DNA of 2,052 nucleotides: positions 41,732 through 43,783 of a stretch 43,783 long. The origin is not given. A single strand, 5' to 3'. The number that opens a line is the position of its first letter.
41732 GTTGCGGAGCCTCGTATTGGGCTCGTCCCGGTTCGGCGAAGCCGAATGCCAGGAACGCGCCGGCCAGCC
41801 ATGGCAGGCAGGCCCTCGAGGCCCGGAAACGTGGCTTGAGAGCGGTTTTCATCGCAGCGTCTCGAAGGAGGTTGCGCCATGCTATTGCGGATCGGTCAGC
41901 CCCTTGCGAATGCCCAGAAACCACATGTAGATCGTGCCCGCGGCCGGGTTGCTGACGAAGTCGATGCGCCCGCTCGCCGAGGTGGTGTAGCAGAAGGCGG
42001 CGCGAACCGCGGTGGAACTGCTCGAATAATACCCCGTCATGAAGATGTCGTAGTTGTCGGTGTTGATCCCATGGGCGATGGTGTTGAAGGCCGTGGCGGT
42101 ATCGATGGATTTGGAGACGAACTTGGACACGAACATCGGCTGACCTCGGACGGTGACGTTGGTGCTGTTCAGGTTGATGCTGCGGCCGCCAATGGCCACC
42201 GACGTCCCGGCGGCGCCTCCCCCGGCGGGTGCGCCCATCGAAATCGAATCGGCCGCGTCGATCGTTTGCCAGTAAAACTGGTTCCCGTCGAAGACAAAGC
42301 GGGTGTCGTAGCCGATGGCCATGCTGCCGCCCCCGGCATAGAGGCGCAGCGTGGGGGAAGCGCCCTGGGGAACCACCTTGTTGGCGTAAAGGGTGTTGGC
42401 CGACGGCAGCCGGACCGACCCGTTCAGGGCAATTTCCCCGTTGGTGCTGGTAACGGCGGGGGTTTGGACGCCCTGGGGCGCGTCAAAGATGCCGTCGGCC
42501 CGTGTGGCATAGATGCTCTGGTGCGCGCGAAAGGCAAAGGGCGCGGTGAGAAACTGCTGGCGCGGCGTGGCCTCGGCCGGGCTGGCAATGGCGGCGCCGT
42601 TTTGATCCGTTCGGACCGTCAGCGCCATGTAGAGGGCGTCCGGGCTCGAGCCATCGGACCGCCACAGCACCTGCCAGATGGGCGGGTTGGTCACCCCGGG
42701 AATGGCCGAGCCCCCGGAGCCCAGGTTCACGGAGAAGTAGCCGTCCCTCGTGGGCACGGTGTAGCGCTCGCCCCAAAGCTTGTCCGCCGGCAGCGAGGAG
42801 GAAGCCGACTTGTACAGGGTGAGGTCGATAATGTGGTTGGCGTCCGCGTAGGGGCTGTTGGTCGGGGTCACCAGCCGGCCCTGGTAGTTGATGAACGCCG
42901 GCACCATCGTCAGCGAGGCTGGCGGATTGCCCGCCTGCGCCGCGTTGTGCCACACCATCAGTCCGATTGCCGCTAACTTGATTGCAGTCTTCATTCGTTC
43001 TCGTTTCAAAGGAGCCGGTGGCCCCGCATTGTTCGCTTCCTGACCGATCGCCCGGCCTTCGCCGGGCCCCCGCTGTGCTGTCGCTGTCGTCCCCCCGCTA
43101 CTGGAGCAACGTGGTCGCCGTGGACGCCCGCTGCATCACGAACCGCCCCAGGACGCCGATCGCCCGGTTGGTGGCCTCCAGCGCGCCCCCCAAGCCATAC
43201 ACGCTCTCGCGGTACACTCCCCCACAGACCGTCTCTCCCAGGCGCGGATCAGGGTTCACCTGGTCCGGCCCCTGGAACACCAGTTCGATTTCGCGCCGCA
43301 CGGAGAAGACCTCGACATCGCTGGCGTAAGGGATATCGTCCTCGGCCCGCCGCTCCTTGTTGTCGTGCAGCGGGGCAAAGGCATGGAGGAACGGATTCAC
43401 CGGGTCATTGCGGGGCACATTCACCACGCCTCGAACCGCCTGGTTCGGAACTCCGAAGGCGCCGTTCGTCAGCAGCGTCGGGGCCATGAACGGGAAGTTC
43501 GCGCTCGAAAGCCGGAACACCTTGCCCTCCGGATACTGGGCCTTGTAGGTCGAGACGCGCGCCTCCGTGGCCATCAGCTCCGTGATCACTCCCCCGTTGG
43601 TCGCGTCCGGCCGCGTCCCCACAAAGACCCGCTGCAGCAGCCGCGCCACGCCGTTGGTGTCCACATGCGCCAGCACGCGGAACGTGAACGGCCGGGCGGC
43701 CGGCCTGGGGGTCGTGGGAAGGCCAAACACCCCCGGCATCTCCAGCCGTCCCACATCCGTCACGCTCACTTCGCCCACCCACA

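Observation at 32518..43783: Minus-strand operon of Sec-signal proteins built around a 2,677-aa gene with no assignable family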

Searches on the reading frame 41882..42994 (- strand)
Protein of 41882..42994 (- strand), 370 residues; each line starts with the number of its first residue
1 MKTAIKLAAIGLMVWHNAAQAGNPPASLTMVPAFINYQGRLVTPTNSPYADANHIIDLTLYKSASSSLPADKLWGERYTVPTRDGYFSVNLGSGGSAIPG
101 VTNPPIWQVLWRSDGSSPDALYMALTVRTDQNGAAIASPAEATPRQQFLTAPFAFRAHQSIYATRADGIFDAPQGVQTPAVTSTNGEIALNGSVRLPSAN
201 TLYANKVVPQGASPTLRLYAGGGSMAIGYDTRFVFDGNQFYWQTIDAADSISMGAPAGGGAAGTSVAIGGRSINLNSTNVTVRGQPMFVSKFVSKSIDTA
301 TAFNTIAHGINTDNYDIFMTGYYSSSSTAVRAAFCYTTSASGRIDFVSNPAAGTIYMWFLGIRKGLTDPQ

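Call 9: search_protein_families(library=pfam, proteins=[window:41882-42994:-], max_evalue=1)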
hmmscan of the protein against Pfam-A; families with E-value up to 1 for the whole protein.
window:41882-42994:- (370 aa): 0 families

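Call 10: search_protein_families(library=ncbifam, proteins=[window:41882-42994:-], max_evalue=1)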
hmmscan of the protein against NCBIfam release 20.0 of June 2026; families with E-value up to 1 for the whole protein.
window:41882-42994:- (370 aa): 1 family
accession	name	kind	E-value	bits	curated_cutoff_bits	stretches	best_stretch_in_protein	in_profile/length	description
NF053851.1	Bdello_MAT_N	subfamily_domain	0.0026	17.6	60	1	28-110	10-91/162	mosaic adhesive trimer family chimeric fiber protein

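Call 28: search_protein_families(library=phrogs, proteins=[window:41882-42994:-], max_evalue=0.1)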
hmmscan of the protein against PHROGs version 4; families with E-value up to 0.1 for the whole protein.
window:41882-42994:- (370 aa): 0 families

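Call 116: search_solved_structures(query=A6, max_evalue=1)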
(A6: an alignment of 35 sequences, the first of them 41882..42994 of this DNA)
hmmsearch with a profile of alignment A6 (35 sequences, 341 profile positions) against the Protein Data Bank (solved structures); distinct sequences matched with E-value up to 1: 7.
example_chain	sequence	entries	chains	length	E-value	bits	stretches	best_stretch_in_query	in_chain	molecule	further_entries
9nxk_A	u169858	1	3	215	8.2e-15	58.4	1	196-338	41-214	Tail fibers protein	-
6ov6_A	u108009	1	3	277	3.2e-11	46.6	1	194-337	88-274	C24 PROTEIN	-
1pdi_A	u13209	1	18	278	6e-10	42.4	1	159-340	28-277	Short tail fiber protein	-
1ocy_A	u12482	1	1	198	1.1e-06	31.6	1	213-340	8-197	BACTERIOPHAGE T4 SHORT TAIL FIBRE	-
8kec_A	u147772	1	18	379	0.0092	18.7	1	212-334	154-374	Long tail fiber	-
1yq5_A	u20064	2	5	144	0.21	14.3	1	147-216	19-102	Minor capsid protein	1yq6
2fkk_A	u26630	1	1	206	0.27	13.9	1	227-339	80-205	Baseplate structural protein Gp10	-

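Call 122: search_protein_families(library=padloc, proteins=[window:41882-42994:-], max_evalue=0.01)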
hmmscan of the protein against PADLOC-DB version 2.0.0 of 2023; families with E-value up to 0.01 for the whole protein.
window:41882-42994:- (370 aa): 0 families

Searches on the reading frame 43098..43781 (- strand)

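Call 9: search_protein_families(library=pfam, proteins=[window:43098-43781:-], max_evalue=1)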
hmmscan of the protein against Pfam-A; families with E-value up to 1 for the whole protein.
window:43098-43781:- (227 aa): 0 families

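Call 10: search_protein_families(library=ncbifam, proteins=[window:43098-43781:-], max_evalue=1)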
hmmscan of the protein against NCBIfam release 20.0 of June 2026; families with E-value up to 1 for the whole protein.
window:43098-43781:- (227 aa): 1 family
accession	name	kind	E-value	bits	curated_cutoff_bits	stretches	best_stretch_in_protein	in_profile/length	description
NF007712.0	PRK10409.1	equivalog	0.15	12.4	136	0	154-186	17-49/90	HypC/HybG/HupF family hydrogenase formation chaperone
